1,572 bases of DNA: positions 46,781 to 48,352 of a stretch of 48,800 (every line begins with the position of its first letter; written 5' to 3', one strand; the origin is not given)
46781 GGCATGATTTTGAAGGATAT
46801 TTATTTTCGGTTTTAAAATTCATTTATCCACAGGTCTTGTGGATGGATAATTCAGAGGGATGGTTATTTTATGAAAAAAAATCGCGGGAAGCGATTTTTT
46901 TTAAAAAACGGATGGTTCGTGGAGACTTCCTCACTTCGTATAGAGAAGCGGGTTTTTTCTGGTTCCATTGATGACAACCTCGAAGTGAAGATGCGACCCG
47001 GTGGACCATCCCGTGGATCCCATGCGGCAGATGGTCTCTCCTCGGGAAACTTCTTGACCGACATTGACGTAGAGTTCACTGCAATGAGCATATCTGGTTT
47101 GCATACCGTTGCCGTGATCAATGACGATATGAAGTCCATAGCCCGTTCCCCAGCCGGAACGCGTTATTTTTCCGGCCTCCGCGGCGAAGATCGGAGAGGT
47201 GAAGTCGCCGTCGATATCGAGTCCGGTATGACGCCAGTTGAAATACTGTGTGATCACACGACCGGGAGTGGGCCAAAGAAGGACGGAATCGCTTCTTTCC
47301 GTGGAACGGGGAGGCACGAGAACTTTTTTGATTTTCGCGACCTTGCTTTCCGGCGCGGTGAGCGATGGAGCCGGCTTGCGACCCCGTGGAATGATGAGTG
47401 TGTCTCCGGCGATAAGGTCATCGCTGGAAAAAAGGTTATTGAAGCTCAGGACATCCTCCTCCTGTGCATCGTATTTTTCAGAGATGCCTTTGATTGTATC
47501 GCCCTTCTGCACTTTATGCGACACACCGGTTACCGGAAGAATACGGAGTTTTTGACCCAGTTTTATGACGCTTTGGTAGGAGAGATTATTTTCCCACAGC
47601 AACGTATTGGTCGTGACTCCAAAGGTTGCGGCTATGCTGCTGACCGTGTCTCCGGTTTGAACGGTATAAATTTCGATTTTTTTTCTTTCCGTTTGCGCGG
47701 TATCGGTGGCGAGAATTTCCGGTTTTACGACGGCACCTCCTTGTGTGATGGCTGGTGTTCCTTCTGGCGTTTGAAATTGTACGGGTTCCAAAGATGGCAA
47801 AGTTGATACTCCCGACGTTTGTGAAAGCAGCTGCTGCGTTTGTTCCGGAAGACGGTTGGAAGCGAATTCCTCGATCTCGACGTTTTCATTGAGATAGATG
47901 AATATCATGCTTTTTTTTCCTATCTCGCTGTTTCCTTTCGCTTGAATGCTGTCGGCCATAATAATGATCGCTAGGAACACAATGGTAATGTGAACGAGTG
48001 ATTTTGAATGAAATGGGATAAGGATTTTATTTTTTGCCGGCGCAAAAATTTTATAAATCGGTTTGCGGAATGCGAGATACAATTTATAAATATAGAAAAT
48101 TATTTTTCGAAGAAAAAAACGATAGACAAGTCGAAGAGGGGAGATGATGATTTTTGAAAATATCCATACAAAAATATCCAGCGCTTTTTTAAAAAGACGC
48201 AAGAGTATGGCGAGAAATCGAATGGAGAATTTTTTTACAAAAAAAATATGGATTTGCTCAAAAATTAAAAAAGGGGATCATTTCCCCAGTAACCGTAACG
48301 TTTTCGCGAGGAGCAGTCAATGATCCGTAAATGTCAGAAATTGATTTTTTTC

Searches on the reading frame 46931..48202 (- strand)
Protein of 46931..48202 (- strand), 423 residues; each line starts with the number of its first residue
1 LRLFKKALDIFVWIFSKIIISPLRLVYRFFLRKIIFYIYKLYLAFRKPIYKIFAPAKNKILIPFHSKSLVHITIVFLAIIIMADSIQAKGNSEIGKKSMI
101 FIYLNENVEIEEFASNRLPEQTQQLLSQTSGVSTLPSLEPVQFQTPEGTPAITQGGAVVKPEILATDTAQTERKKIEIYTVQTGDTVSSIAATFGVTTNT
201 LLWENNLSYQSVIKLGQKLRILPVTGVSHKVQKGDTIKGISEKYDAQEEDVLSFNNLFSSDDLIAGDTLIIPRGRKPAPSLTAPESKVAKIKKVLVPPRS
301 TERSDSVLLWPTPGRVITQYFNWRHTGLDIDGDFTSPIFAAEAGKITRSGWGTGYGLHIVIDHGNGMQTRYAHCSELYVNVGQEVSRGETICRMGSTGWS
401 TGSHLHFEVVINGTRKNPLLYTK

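Call 7: search_protein_families(library=pfam, proteins=[window:46931-48202:-], max_evalue=0.001)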
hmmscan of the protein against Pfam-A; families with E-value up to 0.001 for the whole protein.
window:46931-48202:- (423 aa): 5 families
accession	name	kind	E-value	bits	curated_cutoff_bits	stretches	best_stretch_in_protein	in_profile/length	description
PF01551.29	Peptidase_M23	-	2.5e-30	104.9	28.7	1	325-418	3-96/96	Peptidase family M23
PF01476.26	LysM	-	6.9e-22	77.6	20.9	2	179-221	1-42/43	LysM domain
PF23473.1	LysM3_LYK4_5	-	8.8e-14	51.8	29.3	2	179-212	5-38/48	LYK4/5 LysM3 domain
PF23462.1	LysM3_NFP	-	2.9e-05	24.9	28.1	0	232-258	8-36/48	NFP LysM3 domain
PF23446.1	LysM1_NFP_LYK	-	8.8e-05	23.7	36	0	185-224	16-55/60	NFP/LYK LysM1 domain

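Call 18: find_encoding_contigs(protein=window:46931-48202:-, flank=10000, max_places=4)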
Protein window:46931-48202:- (423 aa): no gene with exactly this product is on record in the collection.
